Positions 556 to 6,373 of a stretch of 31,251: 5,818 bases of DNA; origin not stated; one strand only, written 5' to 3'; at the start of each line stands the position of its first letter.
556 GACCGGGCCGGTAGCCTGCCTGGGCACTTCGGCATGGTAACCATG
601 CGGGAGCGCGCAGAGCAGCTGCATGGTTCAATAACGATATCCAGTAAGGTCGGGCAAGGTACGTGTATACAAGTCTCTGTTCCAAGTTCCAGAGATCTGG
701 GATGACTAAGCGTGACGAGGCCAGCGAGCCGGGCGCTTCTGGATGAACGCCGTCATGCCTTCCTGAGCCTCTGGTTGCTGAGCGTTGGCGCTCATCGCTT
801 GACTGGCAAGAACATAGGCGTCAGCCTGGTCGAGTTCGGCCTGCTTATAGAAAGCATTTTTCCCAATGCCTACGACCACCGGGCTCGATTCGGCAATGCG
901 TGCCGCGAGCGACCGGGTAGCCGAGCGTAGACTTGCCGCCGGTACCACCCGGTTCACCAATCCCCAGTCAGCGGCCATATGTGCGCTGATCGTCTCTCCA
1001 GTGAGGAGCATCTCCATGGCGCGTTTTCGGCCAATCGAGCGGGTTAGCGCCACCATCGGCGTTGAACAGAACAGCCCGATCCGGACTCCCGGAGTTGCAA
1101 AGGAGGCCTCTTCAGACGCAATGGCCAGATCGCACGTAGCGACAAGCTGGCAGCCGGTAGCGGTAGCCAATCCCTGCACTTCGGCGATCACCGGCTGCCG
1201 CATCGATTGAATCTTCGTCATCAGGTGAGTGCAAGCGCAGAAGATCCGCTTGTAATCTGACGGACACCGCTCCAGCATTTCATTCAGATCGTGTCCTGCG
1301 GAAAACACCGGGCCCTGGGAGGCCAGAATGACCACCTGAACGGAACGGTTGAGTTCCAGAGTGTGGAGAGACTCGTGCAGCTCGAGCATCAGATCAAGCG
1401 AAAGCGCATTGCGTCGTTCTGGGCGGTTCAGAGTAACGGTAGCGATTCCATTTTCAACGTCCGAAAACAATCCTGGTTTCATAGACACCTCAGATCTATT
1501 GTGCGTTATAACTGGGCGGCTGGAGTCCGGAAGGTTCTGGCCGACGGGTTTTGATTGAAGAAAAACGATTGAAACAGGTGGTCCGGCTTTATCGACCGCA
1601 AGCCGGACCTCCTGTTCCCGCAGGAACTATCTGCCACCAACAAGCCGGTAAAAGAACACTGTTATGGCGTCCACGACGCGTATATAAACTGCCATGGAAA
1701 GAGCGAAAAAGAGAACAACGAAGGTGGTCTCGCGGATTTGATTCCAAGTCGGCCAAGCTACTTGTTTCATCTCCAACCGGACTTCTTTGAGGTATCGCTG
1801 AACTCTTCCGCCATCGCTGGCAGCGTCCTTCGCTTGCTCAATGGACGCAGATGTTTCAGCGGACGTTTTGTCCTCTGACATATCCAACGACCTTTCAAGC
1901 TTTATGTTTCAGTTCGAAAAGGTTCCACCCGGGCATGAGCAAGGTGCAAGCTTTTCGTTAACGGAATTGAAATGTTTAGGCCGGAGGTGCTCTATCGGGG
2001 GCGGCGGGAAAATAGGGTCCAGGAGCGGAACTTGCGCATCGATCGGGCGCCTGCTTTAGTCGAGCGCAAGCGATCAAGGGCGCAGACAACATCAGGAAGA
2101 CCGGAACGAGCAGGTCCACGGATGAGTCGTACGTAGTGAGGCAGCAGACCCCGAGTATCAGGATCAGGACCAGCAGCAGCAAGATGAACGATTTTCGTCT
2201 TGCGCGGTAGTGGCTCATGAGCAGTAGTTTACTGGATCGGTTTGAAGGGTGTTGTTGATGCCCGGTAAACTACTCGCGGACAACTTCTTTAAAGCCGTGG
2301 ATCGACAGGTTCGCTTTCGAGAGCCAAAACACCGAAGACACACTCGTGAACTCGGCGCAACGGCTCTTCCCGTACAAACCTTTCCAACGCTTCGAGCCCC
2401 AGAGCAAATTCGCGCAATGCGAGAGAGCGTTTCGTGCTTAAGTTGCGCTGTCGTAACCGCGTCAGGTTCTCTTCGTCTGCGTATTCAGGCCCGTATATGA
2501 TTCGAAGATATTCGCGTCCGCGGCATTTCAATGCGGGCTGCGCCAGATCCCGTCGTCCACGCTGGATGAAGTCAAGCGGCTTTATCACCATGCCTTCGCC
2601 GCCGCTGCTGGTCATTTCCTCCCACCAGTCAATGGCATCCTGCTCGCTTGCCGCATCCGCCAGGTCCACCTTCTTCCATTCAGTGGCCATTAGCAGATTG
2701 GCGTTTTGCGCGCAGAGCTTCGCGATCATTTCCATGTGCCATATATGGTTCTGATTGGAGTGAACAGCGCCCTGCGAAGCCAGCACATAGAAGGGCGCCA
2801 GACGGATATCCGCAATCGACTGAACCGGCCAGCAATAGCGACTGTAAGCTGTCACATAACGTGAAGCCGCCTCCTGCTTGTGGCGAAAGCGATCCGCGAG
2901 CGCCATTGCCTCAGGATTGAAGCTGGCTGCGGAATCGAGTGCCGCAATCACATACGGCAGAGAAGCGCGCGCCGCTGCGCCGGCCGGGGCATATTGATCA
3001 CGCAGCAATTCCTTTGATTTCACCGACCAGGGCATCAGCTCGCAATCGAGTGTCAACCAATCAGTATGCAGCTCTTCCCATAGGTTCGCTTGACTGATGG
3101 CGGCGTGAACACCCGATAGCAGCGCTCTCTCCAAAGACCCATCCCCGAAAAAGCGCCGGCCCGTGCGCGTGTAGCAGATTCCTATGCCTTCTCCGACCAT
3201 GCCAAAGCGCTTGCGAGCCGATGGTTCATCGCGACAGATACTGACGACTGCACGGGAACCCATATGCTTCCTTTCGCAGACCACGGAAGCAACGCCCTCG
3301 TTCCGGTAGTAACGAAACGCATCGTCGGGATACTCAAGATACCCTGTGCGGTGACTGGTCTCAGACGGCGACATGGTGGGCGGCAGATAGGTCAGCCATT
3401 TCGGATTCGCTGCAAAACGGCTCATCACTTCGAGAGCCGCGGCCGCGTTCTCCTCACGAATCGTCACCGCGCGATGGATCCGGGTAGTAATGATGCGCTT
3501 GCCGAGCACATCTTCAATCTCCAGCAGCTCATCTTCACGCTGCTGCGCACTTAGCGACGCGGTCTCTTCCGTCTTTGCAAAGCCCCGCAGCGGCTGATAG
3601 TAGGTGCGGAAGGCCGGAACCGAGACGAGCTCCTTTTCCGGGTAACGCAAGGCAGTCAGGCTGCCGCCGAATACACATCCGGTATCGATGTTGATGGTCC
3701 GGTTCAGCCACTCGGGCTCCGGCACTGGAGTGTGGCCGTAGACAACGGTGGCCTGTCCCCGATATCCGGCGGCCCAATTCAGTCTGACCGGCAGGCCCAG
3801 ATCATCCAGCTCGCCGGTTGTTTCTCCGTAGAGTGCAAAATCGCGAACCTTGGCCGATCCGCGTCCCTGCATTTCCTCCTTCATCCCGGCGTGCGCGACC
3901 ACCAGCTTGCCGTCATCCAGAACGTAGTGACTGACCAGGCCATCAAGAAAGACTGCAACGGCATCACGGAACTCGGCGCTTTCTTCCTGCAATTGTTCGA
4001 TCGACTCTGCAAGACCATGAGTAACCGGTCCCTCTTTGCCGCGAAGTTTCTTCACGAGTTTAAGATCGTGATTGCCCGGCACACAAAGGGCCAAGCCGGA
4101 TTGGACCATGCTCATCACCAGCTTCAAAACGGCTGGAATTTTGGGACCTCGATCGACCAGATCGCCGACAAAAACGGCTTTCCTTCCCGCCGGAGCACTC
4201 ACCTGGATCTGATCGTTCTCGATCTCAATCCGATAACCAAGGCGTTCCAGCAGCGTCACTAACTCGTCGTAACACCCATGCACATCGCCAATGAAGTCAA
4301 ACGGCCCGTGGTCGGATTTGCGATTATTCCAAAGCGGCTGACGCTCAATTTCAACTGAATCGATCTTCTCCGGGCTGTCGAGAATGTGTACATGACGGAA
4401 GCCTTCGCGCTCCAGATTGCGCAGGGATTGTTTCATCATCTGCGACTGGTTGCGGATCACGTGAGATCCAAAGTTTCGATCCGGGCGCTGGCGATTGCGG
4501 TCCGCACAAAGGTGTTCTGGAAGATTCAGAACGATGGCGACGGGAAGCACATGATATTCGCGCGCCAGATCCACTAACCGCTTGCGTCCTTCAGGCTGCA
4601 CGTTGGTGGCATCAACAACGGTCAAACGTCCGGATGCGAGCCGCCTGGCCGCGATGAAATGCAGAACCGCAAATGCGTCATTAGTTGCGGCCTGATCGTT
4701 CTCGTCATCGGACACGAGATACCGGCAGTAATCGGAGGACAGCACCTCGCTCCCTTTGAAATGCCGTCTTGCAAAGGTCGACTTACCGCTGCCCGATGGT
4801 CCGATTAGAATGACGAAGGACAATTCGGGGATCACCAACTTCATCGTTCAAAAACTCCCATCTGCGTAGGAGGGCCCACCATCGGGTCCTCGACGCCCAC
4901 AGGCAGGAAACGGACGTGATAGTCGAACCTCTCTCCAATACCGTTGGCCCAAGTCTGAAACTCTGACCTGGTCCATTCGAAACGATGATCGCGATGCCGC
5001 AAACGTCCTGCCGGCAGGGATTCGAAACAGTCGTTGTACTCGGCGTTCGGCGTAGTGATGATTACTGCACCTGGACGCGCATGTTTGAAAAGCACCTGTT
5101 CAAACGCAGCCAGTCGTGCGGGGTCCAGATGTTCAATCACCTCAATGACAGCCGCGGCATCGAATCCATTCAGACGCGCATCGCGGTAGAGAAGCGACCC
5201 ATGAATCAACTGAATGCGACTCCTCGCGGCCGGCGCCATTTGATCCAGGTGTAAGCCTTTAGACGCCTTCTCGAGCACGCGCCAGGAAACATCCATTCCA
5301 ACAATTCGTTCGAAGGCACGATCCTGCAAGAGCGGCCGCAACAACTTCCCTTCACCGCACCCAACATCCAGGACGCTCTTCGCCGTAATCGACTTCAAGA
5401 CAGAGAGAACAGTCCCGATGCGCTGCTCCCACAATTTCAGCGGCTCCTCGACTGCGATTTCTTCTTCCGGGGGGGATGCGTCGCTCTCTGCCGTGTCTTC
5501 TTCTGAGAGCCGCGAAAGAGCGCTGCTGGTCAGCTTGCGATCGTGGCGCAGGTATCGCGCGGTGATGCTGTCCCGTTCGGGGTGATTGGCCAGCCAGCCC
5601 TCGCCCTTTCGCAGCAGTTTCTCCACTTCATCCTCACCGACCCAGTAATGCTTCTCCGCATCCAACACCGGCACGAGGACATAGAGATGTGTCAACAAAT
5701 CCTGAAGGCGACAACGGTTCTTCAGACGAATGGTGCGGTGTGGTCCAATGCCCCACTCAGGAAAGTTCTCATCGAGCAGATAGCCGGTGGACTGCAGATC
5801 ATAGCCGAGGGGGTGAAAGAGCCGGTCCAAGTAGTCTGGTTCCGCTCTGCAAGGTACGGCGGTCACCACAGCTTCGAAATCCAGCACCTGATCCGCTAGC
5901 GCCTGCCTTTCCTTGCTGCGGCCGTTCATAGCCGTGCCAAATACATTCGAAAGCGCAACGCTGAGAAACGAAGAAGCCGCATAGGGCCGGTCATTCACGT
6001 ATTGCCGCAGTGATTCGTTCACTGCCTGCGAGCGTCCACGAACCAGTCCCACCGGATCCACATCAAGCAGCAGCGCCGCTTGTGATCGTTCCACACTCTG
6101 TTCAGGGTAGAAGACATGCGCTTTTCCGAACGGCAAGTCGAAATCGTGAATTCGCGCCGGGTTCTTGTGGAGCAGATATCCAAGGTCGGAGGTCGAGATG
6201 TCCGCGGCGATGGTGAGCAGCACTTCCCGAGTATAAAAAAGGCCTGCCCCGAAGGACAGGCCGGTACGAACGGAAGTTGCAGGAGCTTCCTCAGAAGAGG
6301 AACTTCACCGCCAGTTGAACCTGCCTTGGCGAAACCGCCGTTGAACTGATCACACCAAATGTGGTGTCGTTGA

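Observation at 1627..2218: Candidate RAPP ribosome-arrest peptide controlling an orphan secE: a possible Sec-monitoring module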

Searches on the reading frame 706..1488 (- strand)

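Call 4: search_protein_families(library=pfam, proteins=[window:706-1488:-], max_evalue=0.01)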
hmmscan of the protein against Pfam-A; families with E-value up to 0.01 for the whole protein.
window:706-1488:- (260 aa): 2 families
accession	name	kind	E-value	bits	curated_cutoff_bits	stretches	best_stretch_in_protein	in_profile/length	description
PF00378.25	ECH_1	-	6.7e-64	216.1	27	1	12-256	3-248/251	Enoyl-CoA hydratase/isomerase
PF16113.10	ECH_2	-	1.8e-28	100.5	27.2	1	16-206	2-196/335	Enoyl-CoA hydratase/isomerase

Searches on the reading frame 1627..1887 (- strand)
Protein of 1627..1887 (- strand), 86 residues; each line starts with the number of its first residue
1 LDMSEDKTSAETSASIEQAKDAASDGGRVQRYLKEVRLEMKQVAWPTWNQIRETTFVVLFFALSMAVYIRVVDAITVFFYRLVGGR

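Call 4: search_protein_families(library=pfam, proteins=[window:1627-1887:-], max_evalue=0.01)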
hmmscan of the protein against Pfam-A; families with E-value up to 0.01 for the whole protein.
window:1627-1887:- (86 aa): 1 family
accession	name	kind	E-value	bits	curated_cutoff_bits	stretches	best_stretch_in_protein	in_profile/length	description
PF00584.25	SecE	-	1.1e-12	48.1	22.7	1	31-78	2-49/55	SecE/Sec61-gamma subunits of protein translocation complex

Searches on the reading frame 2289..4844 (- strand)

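Call 4: search_protein_families(library=pfam, proteins=[window:2289-4844:-], max_evalue=0.01)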
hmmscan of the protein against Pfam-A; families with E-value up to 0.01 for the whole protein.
window:2289-4844:- (851 aa): 6 families
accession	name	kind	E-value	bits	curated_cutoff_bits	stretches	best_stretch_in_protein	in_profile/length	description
PF16542.10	PNKP_ligase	-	1.2e-177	591.3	28.2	1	469-846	1-377/377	PNKP adenylyltransferase domain, ligase domain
PF13671.12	AAA_33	-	8.7e-30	104.3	27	1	11-142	2-141/143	AAA domain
PF00149.33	Metallophos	-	4.9e-13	50.4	21.5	1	181-374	2-190/191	Calcineurin-like phosphoesterase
PF13238.12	AAA_18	-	4.9e-05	24.2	29.4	1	11-123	1-114/128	AAA domain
PF08433.16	KTI12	-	0.0006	19.8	22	1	10-130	3-130/271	Chromatin associated protein KTI12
PF13481.12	AAA_25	-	0.0098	16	27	0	2-25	27-50/195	AAA domain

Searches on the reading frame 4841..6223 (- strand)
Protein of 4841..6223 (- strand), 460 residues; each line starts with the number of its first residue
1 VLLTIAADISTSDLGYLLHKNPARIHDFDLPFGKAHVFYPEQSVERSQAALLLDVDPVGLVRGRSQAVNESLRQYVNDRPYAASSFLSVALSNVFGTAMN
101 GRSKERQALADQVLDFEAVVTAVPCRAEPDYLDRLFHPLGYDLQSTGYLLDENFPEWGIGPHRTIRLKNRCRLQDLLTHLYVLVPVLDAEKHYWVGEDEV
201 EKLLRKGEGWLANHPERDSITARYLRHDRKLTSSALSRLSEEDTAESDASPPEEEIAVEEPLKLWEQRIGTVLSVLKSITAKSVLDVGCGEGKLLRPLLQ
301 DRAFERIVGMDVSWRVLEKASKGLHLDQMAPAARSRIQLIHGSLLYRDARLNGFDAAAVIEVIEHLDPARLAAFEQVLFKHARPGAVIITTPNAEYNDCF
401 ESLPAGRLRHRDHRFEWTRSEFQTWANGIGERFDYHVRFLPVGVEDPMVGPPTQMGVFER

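Call 4: search_protein_families(library=pfam, proteins=[window:4841-6223:-], max_evalue=0.01)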
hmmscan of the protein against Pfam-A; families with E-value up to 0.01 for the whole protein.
window:4841-6223:- (460 aa): 8 families
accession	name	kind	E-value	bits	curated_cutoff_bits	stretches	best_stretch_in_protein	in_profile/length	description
PF12623.12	Hen1_L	-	5.4e-102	340.4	23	1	1-239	1-241/242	RNA repair, ligase-Pnkp-associating, region of Hen1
PF13489.12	Methyltransf_23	-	5e-12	46.3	27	1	278-429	20-157/164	Methyltransferase domain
PF08242.18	Methyltransf_12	-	6.3e-11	43.3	30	1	285-388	1-98/98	Methyltransferase domain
PF13649.12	Methyltransf_25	-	4.8e-10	40.4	27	1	284-385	1-96/97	Methyltransferase domain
PF08241.18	Methyltransf_11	-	3.1e-08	34.6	21.2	1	285-375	1-80/95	Methyltransferase domain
PF13847.12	Methyltransf_31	-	9.1e-06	25.9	27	1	282-394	5-114/145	Methyltransferase domain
PF02353.26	CMAS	-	7.8e-05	22.6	27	1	270-389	52-163/273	Mycolic acid cyclopropane synthetase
PF05175.20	MTS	-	0.00046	20.3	23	1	273-330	24-81/170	Methyltransferase small domain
